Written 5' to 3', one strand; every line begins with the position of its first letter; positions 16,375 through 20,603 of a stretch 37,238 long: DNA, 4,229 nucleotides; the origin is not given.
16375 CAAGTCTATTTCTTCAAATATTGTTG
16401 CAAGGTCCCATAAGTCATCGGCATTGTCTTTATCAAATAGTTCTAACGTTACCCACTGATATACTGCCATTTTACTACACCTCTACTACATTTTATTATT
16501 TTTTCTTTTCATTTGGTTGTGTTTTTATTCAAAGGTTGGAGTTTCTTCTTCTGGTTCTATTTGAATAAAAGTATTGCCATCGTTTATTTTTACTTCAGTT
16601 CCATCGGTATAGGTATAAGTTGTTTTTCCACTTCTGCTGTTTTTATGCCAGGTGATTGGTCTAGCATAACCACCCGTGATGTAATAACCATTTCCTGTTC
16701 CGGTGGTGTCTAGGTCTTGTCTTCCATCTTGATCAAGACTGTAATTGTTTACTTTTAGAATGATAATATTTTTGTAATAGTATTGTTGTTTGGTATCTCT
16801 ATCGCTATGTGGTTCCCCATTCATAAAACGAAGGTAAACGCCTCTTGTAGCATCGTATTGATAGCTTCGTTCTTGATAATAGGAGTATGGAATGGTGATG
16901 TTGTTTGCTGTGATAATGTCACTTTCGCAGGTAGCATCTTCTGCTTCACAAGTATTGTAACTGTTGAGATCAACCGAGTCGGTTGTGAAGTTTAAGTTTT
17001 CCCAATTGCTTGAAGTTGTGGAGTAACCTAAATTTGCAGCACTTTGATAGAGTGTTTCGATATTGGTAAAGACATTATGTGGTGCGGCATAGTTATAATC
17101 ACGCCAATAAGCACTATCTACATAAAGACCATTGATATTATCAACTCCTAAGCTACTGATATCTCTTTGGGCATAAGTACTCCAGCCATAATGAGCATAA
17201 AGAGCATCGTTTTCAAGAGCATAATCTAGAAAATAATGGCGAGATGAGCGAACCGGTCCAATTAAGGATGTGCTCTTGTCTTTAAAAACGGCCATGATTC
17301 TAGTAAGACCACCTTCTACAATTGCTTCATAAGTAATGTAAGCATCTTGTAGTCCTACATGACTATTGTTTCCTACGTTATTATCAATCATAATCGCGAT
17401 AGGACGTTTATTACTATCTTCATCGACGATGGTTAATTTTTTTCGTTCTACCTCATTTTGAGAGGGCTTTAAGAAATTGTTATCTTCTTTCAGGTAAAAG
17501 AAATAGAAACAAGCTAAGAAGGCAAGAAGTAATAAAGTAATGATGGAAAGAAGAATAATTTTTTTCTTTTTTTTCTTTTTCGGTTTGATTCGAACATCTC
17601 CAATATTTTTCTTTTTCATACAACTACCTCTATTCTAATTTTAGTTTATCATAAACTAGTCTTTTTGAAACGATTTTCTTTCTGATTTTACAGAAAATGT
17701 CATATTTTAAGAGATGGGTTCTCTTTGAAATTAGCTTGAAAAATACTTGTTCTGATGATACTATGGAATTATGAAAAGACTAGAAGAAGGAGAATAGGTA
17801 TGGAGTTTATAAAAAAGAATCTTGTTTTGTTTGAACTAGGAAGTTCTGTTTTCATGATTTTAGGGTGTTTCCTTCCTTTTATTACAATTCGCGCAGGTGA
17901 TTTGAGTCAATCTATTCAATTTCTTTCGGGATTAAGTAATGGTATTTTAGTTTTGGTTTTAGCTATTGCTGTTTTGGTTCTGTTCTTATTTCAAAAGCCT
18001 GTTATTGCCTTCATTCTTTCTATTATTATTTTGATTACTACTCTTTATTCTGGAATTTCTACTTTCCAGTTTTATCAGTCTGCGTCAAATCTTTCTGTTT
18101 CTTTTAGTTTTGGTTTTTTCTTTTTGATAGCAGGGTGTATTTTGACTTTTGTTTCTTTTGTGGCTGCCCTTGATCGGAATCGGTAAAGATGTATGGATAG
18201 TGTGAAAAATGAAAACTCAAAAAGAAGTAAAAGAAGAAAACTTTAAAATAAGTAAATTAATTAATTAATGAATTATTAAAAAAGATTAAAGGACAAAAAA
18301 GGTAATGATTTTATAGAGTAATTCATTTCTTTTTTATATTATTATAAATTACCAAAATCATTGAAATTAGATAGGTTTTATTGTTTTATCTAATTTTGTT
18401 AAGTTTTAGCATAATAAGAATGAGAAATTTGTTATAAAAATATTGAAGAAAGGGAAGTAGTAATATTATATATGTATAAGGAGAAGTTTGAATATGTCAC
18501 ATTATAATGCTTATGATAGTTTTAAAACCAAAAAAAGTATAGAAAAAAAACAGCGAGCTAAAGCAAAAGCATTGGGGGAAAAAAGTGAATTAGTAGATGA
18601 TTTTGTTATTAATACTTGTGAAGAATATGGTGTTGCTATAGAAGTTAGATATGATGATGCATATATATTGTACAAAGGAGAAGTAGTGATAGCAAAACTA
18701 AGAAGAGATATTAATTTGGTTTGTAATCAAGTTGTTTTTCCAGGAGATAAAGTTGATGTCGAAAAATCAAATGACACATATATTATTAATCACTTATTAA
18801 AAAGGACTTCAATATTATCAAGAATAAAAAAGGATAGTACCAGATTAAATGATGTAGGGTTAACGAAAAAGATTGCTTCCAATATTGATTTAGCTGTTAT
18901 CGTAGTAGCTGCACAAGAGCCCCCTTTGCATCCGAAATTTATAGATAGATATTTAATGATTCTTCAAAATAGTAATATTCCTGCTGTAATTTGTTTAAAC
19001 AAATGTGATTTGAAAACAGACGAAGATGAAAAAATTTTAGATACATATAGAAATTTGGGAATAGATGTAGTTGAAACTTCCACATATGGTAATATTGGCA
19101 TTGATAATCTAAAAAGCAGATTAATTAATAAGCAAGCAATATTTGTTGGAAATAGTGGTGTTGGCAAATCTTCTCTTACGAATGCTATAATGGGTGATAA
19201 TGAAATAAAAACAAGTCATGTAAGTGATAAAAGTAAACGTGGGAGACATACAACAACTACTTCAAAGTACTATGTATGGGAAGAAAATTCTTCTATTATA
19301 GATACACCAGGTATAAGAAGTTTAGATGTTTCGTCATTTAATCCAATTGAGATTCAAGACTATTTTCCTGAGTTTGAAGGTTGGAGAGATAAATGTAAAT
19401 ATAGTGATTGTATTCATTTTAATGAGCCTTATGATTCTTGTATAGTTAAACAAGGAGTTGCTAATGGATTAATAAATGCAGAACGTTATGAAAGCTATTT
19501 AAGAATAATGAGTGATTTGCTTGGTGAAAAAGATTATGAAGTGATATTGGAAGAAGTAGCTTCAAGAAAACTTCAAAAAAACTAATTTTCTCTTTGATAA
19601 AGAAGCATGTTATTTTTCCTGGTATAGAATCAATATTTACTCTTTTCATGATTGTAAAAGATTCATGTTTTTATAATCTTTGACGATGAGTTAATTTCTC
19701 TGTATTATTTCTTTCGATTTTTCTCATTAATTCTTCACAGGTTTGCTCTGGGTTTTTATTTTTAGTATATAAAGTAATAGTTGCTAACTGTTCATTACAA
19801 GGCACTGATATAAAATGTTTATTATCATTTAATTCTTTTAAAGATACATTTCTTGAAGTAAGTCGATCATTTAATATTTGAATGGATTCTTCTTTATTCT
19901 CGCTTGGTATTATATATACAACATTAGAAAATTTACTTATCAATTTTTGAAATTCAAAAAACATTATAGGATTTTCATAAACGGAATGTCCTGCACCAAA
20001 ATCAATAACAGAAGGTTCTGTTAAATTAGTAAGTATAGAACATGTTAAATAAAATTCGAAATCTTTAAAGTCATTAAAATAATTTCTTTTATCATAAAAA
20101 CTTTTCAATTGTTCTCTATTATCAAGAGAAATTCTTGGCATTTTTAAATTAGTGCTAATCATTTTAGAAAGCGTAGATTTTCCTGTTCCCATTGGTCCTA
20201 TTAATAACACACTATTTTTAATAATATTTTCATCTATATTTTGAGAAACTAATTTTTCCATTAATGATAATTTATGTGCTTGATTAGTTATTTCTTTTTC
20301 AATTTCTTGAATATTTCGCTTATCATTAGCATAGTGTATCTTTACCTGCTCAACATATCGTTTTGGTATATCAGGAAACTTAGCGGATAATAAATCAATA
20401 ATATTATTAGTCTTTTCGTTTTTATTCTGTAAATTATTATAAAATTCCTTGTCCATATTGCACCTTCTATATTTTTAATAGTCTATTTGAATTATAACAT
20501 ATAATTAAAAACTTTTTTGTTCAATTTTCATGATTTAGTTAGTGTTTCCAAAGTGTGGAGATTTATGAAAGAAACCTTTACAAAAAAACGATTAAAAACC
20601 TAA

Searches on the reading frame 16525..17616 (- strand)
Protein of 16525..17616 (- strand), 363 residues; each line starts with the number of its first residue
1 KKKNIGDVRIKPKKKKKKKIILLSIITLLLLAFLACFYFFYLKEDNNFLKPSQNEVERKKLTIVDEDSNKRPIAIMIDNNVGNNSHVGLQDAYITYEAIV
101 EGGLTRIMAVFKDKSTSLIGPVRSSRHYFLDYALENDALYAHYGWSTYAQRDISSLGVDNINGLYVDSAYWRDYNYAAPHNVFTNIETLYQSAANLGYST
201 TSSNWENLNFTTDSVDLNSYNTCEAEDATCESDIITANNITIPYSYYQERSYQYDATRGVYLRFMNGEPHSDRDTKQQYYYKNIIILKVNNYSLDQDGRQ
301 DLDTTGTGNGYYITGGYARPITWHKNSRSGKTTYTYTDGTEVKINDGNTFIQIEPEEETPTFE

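Call 20: search_protein_families(library=pfam, proteins=[window:16525-17616:-], max_evalue=0.001)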
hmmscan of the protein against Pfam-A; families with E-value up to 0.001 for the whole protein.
window:16525-17616:- (363 aa): 2 families
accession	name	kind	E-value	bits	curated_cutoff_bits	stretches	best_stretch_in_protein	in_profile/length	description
PF11258.13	DUF3048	-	1.1e-41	142.8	25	1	65-199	8-148/148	Protein of unknown function (DUF3048) N-terminal domain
PF17479.7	DUF3048_C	-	1.4e-30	106.4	25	1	240-351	1-114/114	Protein of unknown function (DUF3048) C-terminal domain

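Call 78: search_protein_families(library=padloc, proteins=[window:16525-17616:-], max_evalue=0.001)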
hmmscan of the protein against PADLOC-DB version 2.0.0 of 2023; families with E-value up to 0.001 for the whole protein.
window:16525-17616:- (363 aa): 0 families

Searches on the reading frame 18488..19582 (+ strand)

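Call 20: search_protein_families(library=pfam, proteins=[window:18488-19582:+], max_evalue=0.001)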
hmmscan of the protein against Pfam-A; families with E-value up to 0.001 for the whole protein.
window:18488-19582:+ (365 aa): 8 families
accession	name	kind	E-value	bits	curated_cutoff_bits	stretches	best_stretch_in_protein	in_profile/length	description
PF03193.22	RsgA_GTPase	-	6.5e-51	173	30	1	104-281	2-173/174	RsgA GTPase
PF01926.29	MMR_HSR1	-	4e-10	40.2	21.9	1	217-277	2-58/113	50S ribosome-binding GTPase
PF02421.24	FeoB_N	-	1.1e-08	35.3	27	0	217-283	3-64/156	Ferrous iron transport protein B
PF00009.33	GTP_EFTU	-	5.3e-07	29.8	26.5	1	128-190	88-150/188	Elongation factor Tu GTP binding domain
PF04548.22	AIG1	-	2.1e-06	27.7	27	1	218-282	4-65/212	AIG1 family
PF00735.24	Septin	-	0.00053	19.8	26.2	0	218-276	8-72/280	Septin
PF00350.29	Dynamin_N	-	0.0007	20.1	27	0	219-238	3-22/168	Dynamin family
PF00071.28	Ras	-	0.001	19.1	21.6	0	218-237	3-22/162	Ras family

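Call 78: search_protein_families(library=padloc, proteins=[window:18488-19582:+], max_evalue=0.001)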
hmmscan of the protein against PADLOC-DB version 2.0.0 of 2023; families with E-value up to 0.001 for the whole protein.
window:18488-19582:+ (365 aa): 2 families
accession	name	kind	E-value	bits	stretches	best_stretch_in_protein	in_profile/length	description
PDLC03839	LeoA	-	8.1e-06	23.2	1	219-277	62-114/559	-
PDLC03841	LeoBC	-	3.5e-05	21.1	1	218-277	81-133/601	-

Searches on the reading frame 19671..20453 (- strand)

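Call 20: search_protein_families(library=pfam, proteins=[window:19671-20453:-], max_evalue=0.001)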
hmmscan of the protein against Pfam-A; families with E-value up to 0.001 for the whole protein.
window:19671-20453:- (260 aa): 5 families
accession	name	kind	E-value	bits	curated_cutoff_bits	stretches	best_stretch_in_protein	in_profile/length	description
PF01202.28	SKI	-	6.3e-06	26.8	22.1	1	88-246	1-158/159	Shikimate kinase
PF00004.35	AAA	-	0.00012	23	21.2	1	82-118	1-37/131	ATPase family associated with various cellular activities (AAA)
PF03193.22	RsgA_GTPase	-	0.00024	21.4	30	1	38-105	62-132/174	RsgA GTPase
PF20720.3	nSTAND3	-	0.0005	20.2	27.2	0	79-123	17-64/155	Novel STAND NTPase 3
PF13671.12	AAA_33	-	0.00054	20.7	27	1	82-118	2-39/143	AAA domain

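Call 78: search_protein_families(library=padloc, proteins=[window:19671-20453:-], max_evalue=0.001)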
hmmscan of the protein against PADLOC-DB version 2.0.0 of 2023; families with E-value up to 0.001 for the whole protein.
window:19671-20453:- (260 aa): 7 families
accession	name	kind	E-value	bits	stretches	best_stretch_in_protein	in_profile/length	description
PDLC02196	IetA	-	5.2e-06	24.1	1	49-106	95-149/374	-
PDLC02195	IetA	-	3.4e-05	21.3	1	49-108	110-166/395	-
PDLC04232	IetA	-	7e-05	20.4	1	49-109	92-146/330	-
PDLC04140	mad8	-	0.00012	19.7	1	69-121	16-58/314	mads_8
PDLC04790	PDC-S01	-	0.00022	18.1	1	64-119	11-67/422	-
PDLC01993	RtcR--CARF_AAA_HTH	-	0.00034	17.2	1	9-108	143-232/523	-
PDLC02911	VakA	-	0.00092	17.8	1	84-151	7-71/163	-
